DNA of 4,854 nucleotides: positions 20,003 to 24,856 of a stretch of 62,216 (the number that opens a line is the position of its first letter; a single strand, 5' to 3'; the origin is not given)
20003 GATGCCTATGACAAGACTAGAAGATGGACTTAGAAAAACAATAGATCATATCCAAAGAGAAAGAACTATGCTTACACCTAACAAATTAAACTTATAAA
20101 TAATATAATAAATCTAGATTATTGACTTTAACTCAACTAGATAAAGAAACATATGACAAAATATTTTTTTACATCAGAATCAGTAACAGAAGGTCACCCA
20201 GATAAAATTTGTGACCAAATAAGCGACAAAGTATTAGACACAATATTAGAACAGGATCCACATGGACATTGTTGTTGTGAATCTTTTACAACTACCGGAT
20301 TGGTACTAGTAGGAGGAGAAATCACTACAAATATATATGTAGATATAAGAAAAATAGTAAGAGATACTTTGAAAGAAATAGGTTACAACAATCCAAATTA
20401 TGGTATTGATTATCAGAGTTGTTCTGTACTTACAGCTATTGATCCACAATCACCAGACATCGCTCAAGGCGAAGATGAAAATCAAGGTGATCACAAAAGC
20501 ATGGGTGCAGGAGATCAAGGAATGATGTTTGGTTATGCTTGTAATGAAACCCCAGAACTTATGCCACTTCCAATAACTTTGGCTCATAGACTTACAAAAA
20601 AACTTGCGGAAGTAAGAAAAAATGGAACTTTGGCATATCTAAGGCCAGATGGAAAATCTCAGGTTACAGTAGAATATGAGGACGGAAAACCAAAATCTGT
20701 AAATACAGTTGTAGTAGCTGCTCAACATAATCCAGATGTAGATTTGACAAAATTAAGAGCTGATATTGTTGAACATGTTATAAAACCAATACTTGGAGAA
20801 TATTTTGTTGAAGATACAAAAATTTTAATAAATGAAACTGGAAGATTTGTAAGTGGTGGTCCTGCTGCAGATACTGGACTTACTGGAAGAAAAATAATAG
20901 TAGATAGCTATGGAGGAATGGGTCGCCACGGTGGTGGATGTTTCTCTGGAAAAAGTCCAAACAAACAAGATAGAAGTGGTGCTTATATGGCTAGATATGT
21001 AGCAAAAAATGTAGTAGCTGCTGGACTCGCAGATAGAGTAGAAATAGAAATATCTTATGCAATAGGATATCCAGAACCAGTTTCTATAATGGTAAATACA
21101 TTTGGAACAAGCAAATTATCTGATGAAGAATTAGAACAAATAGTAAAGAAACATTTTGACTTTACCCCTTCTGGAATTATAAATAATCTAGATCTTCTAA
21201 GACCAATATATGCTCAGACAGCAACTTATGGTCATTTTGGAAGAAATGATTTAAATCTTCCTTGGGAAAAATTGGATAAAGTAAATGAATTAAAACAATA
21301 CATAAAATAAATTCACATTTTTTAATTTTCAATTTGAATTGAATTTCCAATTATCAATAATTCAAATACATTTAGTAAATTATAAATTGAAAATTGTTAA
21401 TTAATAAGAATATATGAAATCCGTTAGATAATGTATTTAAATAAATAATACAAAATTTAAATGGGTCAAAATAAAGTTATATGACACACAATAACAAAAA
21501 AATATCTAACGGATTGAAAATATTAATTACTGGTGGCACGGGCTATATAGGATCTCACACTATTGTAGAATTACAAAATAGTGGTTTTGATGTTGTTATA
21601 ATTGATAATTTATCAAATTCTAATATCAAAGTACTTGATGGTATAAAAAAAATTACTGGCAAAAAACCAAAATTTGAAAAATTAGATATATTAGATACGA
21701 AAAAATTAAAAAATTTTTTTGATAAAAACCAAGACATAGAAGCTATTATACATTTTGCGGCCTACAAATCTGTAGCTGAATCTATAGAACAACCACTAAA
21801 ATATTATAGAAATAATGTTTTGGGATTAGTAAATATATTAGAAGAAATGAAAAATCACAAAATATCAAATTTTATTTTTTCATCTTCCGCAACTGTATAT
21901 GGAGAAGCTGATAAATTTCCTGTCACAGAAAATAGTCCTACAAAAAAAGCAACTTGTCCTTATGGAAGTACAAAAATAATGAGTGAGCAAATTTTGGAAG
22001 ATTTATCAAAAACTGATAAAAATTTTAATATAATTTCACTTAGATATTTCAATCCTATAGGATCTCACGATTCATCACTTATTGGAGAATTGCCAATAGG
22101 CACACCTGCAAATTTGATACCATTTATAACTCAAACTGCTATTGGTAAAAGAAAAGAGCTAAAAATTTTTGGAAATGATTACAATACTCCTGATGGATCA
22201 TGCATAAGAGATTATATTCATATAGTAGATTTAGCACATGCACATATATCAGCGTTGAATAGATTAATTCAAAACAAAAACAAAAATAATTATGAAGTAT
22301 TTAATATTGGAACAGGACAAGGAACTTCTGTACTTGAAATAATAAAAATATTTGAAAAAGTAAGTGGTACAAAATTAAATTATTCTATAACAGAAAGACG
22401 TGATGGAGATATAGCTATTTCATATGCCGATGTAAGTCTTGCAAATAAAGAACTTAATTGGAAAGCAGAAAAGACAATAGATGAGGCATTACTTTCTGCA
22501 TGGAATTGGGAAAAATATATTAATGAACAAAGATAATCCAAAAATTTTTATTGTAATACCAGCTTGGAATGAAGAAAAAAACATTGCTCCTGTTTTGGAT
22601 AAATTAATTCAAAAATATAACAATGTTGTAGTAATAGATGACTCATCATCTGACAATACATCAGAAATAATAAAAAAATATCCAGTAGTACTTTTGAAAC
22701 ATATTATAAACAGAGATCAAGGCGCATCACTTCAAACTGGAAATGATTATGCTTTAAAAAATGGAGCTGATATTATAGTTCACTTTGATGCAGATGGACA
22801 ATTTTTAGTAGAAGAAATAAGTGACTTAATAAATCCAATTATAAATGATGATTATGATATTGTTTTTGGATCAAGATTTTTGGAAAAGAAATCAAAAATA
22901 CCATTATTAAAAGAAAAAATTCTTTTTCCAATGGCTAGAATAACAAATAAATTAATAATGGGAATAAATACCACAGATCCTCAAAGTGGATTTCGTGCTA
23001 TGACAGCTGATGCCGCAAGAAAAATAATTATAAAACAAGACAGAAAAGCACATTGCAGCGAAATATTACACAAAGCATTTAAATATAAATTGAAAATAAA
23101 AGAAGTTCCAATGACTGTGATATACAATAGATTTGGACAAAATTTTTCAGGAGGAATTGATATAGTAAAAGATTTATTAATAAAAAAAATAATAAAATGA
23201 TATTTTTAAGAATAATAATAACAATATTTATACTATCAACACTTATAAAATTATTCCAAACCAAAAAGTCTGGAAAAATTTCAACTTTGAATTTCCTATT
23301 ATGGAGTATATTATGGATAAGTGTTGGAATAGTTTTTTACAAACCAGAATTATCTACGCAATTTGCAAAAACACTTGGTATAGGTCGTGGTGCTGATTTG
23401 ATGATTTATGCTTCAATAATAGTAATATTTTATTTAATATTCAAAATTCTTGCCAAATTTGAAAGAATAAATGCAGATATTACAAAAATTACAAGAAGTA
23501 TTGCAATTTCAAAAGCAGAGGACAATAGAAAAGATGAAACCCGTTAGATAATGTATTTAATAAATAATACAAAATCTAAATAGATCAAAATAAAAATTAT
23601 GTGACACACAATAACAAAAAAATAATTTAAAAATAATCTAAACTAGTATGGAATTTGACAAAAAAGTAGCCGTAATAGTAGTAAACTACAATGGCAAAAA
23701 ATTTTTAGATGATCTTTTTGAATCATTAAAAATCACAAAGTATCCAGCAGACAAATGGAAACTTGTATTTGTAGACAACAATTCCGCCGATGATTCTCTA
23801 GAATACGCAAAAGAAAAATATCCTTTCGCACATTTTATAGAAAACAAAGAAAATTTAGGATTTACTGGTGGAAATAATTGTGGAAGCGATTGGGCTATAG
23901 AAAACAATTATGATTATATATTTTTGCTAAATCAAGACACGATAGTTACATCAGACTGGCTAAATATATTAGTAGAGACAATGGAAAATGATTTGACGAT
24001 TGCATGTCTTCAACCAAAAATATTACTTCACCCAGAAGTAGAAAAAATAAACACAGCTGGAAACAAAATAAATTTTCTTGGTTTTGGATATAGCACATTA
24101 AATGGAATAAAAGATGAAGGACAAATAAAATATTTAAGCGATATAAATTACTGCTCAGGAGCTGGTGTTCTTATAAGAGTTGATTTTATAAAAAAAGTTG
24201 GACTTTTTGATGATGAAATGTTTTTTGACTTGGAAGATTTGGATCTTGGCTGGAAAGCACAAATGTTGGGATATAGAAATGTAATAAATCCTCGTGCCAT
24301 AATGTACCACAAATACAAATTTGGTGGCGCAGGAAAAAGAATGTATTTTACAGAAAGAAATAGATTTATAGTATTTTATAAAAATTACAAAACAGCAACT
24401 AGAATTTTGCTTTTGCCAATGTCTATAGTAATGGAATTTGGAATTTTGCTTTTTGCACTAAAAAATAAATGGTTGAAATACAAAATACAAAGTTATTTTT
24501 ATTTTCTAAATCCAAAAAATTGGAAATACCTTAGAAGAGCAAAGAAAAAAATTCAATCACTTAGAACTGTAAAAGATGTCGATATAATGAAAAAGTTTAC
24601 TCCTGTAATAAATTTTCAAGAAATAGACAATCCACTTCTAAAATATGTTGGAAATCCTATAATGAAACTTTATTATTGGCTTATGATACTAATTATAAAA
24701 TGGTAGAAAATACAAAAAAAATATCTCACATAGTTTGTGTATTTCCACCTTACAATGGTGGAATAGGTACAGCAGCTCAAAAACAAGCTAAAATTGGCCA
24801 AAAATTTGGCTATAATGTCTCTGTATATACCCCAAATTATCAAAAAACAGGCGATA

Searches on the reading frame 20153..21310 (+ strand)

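Call 33: search_protein_families(library=pfam, proteins=[window:20153-21310:+], max_evalue=0.00001)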
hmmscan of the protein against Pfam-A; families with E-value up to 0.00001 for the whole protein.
window:20153-21310:+ (385 aa): 3 families
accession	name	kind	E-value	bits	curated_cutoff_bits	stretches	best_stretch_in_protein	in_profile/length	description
PF02773.21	S-AdoMet_synt_C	-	3.1e-65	218.7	25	1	235-373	2-138/138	S-adenosylmethionine synthetase, C-terminal domain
PF02772.21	S-AdoMet_synt_M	-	7.6e-50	168.5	29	1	117-232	2-120/120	S-adenosylmethionine synthetase, central domain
PF00438.25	S-AdoMet_synt_N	-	4e-42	143.2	33.1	1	3-101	1-99/99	S-adenosylmethionine synthetase, N-terminal domain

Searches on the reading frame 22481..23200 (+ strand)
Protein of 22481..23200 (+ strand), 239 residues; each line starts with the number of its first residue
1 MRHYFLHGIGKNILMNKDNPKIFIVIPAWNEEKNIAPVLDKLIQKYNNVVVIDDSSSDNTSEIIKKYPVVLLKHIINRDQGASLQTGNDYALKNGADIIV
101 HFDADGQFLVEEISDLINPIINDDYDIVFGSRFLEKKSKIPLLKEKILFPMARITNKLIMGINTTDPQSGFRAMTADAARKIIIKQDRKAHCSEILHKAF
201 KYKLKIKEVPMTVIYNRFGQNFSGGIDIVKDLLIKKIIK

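Call 38: find_encoding_contigs(protein=window:22481-23200:+, flank=8000, max_places=10)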
Protein window:22481-23200:+ (239 aa): no gene with exactly this product is on record in the collection.

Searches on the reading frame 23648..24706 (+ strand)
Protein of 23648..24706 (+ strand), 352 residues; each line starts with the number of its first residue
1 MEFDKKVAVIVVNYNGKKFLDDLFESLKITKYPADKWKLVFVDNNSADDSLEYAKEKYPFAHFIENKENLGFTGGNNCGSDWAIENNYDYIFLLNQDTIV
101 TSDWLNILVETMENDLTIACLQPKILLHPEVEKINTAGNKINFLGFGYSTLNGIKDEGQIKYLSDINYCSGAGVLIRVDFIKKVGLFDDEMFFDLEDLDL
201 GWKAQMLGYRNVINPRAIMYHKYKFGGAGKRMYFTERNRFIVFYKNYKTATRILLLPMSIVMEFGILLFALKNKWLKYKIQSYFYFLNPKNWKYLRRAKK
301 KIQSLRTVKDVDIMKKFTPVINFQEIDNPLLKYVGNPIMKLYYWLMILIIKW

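Call 10: search_protein_families(library=pfam, proteins=[window:23648-24706:+], max_evalue=0.01)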
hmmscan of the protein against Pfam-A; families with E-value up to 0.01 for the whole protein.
window:23648-24706:+ (352 aa): 4 families
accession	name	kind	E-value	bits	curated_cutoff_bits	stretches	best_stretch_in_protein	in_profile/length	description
PF00535.33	Glycos_transf_2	-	2.5e-18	67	23.3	1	9-183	2-166/168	Glycosyl transferase family 2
PF13632.12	Glyco_trans_2_3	-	1.7e-09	38.2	27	1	90-259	1-158/198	Glycosyl transferase family group 2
PF13641.12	Glyco_tranf_2_3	-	3.8e-09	37.3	27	1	7-222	3-212/230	Glycosyltransferase like family 2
PF10111.15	Glyco_tranf_2_2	-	0.0042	17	27.3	1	11-200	6-195/276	Glycosyltransferase like family 2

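Call 39: find_encoding_contigs(protein=window:23648-24706:+, flank=8000, max_places=10)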
Protein window:23648-24706:+ (352 aa): 6 contigs read that carry it; 3 places shown.
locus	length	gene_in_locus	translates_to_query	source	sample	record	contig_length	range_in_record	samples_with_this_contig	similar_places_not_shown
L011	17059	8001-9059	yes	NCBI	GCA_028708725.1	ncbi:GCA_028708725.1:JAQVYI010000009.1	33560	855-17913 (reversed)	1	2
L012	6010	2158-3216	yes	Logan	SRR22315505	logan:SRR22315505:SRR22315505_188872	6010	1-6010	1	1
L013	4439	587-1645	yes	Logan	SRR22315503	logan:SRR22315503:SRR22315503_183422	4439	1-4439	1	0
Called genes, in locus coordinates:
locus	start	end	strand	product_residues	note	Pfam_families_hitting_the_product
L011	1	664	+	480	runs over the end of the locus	PF01943:Polysacc_synt, PF03023:MurJ (weak), PF13440:Polysacc_synt_3, PF01554:MatE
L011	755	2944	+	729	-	PF00082:Peptidase_S8, PF13517:FG-GAP_3 (faint), PF01839:FG-GAP (faint)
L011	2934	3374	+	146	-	PF04138:GtrA_DPMS_TM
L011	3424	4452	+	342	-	PF01073:3Beta_HSD, PF01370:Epimerase, PF16363:GDP_Man_Dehyd, PF07993:NAD_binding_4 (weak)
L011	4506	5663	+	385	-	PF00438:S-AdoMet_synt_N, PF02772:S-AdoMet_synt_M, PF02773:S-AdoMet_synt_C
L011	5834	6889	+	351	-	PF01073:3Beta_HSD, PF01370:Epimerase, PF02719:Polysacc_synt_2, PF04321:RmlD_sub_bind, PF08659:KR (weak), PF13460:NAD_binding_10 (weak), PF16363:GDP_Man_Dehyd, PF07993:NAD_binding_4 (weak)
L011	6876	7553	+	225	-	PF00535:Glycos_transf_2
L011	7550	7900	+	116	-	PF10066:DUF2304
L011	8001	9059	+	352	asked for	PF00535:Glycos_transf_2, PF13641:Glyco_tranf_2_3, PF13632:Glyco_trans_2_3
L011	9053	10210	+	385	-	PF13439:Glyco_transf_4, PF13579:Glyco_trans_4_4 (faint), PF00534:Glycos_transf_1, PF13692:Glyco_trans_1_4, PF13524:Glyco_trans_1_2 (weak)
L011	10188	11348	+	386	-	PF13477:Glyco_trans_4_2 (weak), PF13439:Glyco_transf_4, PF13579:Glyco_trans_4_4 (weak), PF00534:Glycos_transf_1, PF13692:Glyco_trans_1_4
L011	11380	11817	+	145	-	PF04138:GtrA_DPMS_TM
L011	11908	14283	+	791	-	PF05342:Peptidase_M26_N (faint), PF07581:Glug (weak)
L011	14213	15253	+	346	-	PF16403:Bact_surface_Ig-like (weak)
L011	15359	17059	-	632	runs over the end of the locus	-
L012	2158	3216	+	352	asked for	PF00535:Glycos_transf_2, PF13641:Glyco_tranf_2_3, PF13632:Glyco_trans_2_3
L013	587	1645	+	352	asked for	PF00535:Glycos_transf_2, PF13641:Glyco_tranf_2_3, PF13632:Glyco_trans_2_3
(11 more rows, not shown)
